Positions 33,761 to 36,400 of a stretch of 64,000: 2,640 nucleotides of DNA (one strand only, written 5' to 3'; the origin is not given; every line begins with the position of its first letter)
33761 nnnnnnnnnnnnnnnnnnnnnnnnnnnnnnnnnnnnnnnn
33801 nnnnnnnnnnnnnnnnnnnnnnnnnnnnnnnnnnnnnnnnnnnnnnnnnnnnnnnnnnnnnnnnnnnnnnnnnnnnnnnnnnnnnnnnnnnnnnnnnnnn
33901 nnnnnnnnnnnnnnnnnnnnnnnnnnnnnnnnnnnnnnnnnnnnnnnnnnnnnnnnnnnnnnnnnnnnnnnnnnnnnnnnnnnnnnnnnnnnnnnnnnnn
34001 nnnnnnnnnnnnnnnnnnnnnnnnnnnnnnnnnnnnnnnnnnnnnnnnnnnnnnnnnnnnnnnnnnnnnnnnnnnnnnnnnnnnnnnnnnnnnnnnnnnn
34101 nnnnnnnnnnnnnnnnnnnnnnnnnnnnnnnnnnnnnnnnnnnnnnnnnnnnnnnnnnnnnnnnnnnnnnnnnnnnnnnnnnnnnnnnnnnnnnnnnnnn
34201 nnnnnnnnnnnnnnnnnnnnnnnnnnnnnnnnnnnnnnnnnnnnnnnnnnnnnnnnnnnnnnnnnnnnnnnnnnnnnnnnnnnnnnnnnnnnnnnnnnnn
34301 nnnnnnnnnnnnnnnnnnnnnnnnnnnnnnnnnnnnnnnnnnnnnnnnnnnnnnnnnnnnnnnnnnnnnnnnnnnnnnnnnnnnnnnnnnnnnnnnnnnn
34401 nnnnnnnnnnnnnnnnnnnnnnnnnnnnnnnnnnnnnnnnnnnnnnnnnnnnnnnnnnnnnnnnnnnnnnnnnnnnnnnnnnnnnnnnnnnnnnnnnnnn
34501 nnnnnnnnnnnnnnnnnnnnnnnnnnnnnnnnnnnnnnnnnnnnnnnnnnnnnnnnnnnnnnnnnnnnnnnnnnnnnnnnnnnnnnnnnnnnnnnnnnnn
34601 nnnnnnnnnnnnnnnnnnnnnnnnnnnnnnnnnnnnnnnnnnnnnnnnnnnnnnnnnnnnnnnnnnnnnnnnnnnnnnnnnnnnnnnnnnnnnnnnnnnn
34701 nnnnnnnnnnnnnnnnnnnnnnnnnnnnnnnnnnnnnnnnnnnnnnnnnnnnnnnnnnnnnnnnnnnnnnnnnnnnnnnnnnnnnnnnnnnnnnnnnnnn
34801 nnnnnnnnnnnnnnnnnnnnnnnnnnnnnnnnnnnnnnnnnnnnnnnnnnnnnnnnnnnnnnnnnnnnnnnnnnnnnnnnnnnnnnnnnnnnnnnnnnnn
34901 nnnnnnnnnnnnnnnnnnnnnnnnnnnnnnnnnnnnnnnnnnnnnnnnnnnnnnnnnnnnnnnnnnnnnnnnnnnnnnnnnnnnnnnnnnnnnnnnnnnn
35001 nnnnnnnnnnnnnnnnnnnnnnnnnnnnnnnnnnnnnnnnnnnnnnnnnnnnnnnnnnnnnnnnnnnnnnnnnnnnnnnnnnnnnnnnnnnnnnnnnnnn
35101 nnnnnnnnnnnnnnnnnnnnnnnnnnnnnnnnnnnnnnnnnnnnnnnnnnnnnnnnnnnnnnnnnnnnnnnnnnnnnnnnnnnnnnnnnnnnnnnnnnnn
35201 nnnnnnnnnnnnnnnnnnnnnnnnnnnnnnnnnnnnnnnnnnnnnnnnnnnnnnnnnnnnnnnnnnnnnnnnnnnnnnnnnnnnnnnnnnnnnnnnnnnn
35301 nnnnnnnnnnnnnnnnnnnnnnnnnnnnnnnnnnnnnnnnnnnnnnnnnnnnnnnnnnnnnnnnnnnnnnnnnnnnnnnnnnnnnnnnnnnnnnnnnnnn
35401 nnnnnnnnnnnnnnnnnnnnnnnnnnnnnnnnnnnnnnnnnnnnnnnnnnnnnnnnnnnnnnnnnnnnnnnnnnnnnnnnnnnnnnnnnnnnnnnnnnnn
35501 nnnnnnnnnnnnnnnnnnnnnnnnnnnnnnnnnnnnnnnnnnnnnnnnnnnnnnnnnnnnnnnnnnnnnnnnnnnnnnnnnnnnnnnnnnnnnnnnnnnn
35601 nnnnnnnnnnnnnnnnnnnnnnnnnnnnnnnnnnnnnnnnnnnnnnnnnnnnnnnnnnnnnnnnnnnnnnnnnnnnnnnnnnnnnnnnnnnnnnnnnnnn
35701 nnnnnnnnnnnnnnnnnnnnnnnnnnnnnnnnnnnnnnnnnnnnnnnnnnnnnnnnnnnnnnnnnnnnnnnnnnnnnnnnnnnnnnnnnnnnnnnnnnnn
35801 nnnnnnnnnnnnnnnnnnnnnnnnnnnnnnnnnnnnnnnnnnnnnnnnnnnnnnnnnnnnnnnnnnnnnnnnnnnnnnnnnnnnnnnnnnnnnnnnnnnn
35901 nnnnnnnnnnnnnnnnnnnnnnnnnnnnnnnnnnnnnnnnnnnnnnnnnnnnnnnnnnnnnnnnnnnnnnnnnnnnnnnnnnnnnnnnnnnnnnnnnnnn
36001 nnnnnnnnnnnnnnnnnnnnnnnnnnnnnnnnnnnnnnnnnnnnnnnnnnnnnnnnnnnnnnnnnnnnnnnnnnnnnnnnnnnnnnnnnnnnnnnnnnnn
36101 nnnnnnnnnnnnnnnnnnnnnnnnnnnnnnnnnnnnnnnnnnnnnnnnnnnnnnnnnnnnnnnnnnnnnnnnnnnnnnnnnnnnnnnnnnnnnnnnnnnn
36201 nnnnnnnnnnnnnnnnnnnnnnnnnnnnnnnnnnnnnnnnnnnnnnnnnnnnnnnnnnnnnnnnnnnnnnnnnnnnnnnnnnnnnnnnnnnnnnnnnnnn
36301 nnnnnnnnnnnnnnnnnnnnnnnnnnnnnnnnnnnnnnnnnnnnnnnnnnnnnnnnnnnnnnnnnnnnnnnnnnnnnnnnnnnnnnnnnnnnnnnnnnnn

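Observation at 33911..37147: ECF sigma factor fused in one ORF to a membrane helix and an ~830-residue repeat ectodomain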

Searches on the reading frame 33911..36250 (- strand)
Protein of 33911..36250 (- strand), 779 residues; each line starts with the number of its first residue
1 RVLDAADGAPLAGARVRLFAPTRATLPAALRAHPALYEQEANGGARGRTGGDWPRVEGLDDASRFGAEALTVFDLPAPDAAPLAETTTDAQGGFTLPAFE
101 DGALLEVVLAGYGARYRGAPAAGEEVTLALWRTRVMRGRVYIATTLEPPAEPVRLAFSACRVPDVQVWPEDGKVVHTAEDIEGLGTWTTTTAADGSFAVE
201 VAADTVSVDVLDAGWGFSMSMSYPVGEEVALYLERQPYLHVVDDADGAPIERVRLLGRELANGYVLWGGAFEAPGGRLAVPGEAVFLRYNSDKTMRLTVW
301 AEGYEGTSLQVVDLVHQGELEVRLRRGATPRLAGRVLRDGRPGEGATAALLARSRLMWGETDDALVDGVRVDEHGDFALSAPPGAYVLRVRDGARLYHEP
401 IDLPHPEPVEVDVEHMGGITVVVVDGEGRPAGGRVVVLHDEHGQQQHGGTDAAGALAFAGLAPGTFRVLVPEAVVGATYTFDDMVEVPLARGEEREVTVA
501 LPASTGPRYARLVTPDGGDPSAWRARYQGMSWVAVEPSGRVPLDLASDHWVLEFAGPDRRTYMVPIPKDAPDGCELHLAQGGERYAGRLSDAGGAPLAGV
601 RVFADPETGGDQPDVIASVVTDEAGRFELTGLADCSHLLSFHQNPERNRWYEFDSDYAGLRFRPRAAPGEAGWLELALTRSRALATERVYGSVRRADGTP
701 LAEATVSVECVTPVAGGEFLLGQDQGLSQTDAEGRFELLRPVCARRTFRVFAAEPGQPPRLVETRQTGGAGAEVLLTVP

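Call 34: search_solved_structures(query=window:33911-36250:-, max_evalue=1)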
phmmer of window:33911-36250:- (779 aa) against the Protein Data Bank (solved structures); distinct sequences matched with E-value up to 1: 1.
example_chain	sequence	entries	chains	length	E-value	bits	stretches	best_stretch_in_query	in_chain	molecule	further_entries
2chg_A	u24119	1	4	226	0.75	11.3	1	298-375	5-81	REPLICATION FACTOR C SMALL SUBUNIT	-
